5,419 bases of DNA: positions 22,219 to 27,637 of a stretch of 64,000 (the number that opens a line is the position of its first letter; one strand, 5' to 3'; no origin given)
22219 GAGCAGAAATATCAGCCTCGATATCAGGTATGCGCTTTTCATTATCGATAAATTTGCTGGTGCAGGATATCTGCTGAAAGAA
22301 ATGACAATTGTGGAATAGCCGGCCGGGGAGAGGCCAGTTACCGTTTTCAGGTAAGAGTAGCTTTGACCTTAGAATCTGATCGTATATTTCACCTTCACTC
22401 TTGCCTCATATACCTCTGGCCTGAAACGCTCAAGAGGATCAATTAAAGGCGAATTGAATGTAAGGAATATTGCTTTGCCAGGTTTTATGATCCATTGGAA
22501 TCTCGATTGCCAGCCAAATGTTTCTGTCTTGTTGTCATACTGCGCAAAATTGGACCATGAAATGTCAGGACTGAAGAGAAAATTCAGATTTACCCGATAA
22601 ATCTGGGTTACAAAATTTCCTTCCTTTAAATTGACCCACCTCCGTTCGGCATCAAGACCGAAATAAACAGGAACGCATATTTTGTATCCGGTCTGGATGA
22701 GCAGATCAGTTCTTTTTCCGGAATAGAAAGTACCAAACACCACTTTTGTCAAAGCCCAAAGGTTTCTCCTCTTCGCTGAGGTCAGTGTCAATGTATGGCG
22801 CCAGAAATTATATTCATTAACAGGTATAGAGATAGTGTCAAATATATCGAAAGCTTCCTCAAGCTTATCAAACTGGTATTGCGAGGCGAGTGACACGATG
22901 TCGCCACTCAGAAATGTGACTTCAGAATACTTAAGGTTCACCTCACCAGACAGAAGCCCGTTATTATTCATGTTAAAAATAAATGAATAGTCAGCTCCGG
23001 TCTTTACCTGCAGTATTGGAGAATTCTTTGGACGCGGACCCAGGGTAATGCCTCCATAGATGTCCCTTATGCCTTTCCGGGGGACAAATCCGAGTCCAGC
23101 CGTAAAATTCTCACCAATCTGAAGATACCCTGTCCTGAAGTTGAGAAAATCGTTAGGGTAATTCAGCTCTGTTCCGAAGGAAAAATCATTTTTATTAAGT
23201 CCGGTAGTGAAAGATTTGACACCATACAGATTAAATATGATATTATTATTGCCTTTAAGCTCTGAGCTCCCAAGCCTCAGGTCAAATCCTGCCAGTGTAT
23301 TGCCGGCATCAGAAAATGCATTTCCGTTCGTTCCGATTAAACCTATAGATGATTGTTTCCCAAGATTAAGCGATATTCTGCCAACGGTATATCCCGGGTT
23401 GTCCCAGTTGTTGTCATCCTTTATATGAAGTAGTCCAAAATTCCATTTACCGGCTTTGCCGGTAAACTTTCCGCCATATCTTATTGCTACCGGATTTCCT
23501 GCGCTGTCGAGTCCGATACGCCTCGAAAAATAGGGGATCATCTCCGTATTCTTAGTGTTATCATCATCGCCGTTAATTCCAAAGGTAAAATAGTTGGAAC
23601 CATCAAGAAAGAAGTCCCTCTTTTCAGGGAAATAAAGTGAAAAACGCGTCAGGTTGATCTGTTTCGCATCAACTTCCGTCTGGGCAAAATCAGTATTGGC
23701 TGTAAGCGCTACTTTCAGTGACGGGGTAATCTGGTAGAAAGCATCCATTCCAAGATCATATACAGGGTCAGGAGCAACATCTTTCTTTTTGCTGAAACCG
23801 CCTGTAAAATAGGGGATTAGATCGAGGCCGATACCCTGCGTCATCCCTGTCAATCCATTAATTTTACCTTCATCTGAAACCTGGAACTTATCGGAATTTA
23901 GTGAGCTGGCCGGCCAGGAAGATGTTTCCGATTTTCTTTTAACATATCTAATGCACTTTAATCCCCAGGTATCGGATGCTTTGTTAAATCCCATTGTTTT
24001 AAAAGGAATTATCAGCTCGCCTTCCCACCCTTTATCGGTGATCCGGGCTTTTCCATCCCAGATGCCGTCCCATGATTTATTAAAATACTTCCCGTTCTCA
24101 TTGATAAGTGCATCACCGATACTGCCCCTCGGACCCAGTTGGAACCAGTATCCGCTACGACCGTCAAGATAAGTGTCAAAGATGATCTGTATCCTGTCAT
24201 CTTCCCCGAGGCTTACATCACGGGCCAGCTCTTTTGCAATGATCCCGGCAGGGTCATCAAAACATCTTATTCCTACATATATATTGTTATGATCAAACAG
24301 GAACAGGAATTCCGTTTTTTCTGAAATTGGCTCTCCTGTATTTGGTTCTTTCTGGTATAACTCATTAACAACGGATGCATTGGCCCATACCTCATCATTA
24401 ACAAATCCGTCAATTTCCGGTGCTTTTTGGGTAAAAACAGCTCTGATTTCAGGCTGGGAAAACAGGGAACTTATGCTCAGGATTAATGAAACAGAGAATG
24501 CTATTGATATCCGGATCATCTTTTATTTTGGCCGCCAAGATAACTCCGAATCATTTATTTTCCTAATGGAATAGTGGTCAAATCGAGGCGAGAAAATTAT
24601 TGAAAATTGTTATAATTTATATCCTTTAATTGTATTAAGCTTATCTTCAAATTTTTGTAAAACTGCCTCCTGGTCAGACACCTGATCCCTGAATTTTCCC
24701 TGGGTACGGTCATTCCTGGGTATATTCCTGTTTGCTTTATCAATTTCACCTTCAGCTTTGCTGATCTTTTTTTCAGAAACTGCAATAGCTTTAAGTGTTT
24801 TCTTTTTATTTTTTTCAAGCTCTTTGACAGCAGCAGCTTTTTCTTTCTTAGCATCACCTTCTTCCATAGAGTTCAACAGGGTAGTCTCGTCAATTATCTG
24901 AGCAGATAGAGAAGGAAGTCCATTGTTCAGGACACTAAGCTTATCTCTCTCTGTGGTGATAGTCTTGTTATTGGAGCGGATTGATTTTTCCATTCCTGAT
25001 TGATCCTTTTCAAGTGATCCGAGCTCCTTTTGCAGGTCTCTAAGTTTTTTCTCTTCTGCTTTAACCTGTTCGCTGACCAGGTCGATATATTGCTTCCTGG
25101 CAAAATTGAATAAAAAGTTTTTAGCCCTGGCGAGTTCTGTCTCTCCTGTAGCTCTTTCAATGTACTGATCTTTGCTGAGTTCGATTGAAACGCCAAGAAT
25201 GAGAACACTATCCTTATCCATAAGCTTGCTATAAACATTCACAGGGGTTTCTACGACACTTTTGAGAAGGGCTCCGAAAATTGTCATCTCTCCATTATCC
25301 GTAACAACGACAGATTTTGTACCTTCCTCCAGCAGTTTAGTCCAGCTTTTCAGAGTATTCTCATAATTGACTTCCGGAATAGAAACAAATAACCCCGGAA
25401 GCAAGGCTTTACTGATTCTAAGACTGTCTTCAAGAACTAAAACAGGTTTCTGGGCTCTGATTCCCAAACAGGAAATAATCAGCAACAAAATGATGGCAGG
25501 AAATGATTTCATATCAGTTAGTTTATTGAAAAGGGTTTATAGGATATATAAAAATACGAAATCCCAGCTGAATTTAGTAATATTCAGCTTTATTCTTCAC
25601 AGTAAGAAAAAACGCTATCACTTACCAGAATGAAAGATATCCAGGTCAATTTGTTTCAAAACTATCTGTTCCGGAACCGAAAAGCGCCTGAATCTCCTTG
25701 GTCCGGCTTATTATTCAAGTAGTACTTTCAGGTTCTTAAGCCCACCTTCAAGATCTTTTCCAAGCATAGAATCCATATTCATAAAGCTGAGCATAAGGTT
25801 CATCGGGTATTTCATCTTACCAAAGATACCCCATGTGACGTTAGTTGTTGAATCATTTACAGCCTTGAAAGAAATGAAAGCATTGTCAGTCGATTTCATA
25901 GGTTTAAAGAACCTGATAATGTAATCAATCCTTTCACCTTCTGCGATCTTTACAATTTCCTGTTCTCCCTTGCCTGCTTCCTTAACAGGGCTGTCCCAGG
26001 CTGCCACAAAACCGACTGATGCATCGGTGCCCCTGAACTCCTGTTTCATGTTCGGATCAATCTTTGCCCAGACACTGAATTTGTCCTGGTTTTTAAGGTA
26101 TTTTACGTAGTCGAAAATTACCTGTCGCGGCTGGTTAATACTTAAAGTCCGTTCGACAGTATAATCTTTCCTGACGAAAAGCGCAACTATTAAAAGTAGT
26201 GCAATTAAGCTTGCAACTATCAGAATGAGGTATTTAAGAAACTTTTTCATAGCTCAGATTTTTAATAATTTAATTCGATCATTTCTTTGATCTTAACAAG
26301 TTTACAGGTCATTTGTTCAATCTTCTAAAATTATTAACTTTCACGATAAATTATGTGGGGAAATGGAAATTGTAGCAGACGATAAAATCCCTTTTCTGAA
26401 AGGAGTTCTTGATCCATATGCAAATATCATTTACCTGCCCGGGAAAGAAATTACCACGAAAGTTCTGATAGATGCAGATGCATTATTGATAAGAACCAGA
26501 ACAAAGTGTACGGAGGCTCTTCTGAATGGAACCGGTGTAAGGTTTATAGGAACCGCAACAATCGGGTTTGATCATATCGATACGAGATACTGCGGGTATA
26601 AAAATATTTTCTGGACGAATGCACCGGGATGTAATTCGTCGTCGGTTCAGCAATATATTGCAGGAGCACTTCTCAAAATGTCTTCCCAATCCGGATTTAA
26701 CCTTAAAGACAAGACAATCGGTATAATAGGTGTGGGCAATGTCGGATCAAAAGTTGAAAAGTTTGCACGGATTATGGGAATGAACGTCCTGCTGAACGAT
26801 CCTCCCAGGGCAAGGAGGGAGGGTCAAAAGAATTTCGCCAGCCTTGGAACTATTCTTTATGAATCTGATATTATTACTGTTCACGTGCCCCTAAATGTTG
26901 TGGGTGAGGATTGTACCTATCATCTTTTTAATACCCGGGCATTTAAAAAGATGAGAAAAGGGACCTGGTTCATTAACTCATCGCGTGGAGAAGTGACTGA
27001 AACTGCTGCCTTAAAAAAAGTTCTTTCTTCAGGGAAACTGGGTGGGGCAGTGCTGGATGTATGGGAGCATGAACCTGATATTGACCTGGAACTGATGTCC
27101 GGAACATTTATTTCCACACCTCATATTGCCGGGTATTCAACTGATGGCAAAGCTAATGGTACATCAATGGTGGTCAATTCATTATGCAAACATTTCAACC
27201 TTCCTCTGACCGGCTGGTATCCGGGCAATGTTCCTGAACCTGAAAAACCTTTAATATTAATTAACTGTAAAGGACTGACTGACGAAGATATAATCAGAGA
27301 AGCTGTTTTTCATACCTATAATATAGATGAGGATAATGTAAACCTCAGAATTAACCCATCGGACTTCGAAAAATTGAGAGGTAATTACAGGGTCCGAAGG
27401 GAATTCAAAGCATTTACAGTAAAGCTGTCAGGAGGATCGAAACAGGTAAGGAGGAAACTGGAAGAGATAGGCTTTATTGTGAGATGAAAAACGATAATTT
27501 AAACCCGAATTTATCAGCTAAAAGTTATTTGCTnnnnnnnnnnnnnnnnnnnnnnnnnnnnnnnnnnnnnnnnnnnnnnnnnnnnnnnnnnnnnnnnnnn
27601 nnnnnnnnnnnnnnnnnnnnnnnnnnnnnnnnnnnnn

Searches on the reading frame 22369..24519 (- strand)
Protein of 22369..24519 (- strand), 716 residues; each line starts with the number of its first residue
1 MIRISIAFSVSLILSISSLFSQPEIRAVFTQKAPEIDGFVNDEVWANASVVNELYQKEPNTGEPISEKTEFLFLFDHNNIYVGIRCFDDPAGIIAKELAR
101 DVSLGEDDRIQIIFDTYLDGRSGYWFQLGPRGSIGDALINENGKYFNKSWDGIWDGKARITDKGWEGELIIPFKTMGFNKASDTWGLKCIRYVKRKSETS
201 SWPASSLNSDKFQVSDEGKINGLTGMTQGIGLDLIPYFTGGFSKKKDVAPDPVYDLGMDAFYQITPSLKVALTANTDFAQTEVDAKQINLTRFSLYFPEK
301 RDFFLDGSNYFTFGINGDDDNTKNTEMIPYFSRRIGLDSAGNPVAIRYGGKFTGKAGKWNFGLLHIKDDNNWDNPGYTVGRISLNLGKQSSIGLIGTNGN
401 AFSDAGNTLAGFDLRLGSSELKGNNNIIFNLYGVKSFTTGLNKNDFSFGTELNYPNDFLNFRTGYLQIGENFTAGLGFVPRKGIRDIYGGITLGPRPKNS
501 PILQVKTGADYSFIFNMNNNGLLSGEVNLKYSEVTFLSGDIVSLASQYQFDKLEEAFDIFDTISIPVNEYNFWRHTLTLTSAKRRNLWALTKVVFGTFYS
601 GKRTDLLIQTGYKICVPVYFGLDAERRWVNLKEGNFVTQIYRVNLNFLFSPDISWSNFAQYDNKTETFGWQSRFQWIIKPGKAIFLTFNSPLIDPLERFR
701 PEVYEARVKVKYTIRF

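Call 5: search_protein_families(library=pfam, proteins=[window:22369-24519:-])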
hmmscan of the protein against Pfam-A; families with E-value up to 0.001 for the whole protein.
window:22369-24519:- (716 aa): 1 family
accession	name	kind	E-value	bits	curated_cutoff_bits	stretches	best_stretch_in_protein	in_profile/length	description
PF19313.5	DUF5916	-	3.1e-11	43.2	22.6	1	232-314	5-86/572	Domain of unknown function (DUF5916)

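Call 6: search_protein_families(library=ncbifam, proteins=[window:22369-24519:-])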
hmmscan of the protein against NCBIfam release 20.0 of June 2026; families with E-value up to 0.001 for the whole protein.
window:22369-24519:- (716 aa): 0 families

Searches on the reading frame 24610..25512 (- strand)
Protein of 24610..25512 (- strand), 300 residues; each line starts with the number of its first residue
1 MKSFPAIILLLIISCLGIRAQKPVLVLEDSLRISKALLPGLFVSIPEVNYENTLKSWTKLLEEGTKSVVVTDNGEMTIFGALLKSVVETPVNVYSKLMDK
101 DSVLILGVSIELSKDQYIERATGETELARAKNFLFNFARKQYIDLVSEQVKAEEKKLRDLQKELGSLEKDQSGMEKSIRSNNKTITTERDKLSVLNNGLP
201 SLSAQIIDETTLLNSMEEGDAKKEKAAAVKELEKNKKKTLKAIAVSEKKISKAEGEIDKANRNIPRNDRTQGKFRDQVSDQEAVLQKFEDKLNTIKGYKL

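Call 5: search_protein_families(library=pfam, proteins=[window:24610-25512:-])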
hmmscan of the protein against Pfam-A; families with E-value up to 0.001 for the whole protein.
window:24610-25512:- (300 aa): 0 families

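Call 6: search_protein_families(library=ncbifam, proteins=[window:24610-25512:-])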
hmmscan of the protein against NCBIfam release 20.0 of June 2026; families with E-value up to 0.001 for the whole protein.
window:24610-25512:- (300 aa): 3 families
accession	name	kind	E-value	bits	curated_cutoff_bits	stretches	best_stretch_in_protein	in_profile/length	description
TIGR02168.1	SMC_prok_B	equivalog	3.7e-06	25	567.35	1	136-293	674-829/1181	chromosome segregation protein SMC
NF041034.1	Rad50_Sulf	equivalog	0.00022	19.2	1000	1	146-293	445-590/872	DNA double-strand break repair ATPase Rad50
TIGR02169.1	SMC_prok_A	equivalog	0.00081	17.2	729.4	1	143-294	226-376/1165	chromosome segregation protein SMC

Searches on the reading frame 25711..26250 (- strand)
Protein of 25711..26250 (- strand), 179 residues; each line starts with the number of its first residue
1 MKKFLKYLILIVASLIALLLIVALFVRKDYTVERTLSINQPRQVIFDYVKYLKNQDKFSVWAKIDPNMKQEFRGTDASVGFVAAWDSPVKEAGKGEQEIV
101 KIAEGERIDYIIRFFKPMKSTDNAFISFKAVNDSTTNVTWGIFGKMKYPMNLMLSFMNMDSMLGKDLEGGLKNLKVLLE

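Call 5: search_protein_families(library=pfam, proteins=[window:25711-26250:-])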
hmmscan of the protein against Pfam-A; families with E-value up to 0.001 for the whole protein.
window:25711-26250:- (179 aa): 1 family
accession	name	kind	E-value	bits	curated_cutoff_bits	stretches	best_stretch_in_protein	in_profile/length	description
PF10604.15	Polyketide_cyc2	-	0.00016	22.4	27.4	1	31-179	3-142/142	Polyketide cyclase / dehydrase and lipid transport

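Call 6: search_protein_families(library=ncbifam, proteins=[window:25711-26250:-])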
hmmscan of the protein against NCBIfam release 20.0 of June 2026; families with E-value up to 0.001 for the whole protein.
window:25711-26250:- (179 aa): 1 family
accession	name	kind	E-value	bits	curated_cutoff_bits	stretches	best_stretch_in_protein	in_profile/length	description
NF052495.1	PktCycXAC1230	equivalog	6.4e-14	51.9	490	1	4-177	4-177/380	polyketide cyclase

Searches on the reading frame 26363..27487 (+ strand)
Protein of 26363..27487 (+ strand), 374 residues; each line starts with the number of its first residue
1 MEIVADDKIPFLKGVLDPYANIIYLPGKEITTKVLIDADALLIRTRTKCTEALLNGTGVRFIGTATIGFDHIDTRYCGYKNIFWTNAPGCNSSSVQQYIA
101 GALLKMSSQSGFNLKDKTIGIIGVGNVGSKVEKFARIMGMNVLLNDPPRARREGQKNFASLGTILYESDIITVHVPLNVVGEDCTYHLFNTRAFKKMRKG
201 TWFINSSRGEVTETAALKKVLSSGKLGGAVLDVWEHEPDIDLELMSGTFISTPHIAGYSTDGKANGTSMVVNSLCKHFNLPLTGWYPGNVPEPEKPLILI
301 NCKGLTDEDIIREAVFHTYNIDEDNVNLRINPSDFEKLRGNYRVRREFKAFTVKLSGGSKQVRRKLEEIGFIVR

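Call 5: search_protein_families(library=pfam, proteins=[window:26363-27487:+])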
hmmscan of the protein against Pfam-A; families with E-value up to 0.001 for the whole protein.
window:26363-27487:+ (374 aa): 3 families
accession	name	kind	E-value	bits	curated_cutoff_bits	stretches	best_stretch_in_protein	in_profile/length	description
PF02826.25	2-Hacid_dh_C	-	2.6e-38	131.6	25.1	1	105-256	25-178/178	D-isomer specific 2-hydroxyacid dehydrogenase, NAD binding domain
PF00389.36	2-Hacid_dh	-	1.1e-14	54.7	24.6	1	30-277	32-123/134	D-isomer specific 2-hydroxyacid dehydrogenase, catalytic domain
PF11890.14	DUF3410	-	3.1e-12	46.6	31.4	1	293-370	3-81/81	Domain of unknown function (DUF3410)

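Call 6: search_protein_families(library=ncbifam, proteins=[window:26363-27487:+])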
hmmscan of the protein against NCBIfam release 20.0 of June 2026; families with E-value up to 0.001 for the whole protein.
window:26363-27487:+ (374 aa): 21 families
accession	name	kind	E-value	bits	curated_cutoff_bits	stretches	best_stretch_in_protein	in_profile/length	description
NF001309.0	PRK00257.1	equivalog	5e-132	440.4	434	1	1-372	1-377/379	4-phosphoerythronate dehydrogenase PdxB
NF011966.0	PRK15438.1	equivalog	1.7e-79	267.6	687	1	1-355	1-356/378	4-phosphoerythronate dehydrogenase PdxB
TIGR01327.1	PGDH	equivalog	9.1e-42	143.5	454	1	30-274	33-297/525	phosphoglycerate dehydrogenase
NF008759.0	PRK11790.1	equivalog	4.6e-35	121.1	404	1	107-280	143-319/410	phosphoglycerate dehydrogenase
NF009714.1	PRK13243.1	equivalog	1.2e-33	116.8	455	1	111-275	145-310/332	glyoxylate reductase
NF000492.1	vanH_gen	exception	1.1e-30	106.8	540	1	54-240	62-258/312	D-lactate dehydrogenase VanH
NF000112.1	vanH-Amyco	exception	6.1e-27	94.8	625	1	109-240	163-287/348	VanH-AOV family D-lactate dehydrogenase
NF006263.0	PRK08410.1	equivalog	2.6e-26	92.8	389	1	113-271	142-300/311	D-2-hydroxyacid dehydrogenase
NF000151.1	vanH-Ac1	exception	4.5e-26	92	750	1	107-240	168-294/351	D-lactate dehydrogenase VanH-Ac1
NF005069.0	PRK06487.1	equivalog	5.3e-26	91.4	448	1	113-262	148-295/320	2-hydroxyacid dehydrogenase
NF000371.1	vanH_Agroup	exception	6e-25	88.1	700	1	94-239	124-262/322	VanH-A/VanH-Pt family D-lactate dehydrogenase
NF005750.0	PRK07574.1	equivalog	5.3e-23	81.7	329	1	108-264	184-343/386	NAD-dependent formate dehydrogenase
NF005387.0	PRK06932.1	equivalog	2.4e-22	79.3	492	1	114-259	145-291/314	2-hydroxyacid dehydrogenase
NF000128.1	vanH-Sc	exception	3.6e-22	78.9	650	1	109-240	154-278/337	D-lactate dehydrogenase VanH-Sc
NF011938.0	PRK15409.1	equivalog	8.1e-22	77.6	492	1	111-275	140-306/324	glyoxylate/hydroxypyruvate reductase GhrB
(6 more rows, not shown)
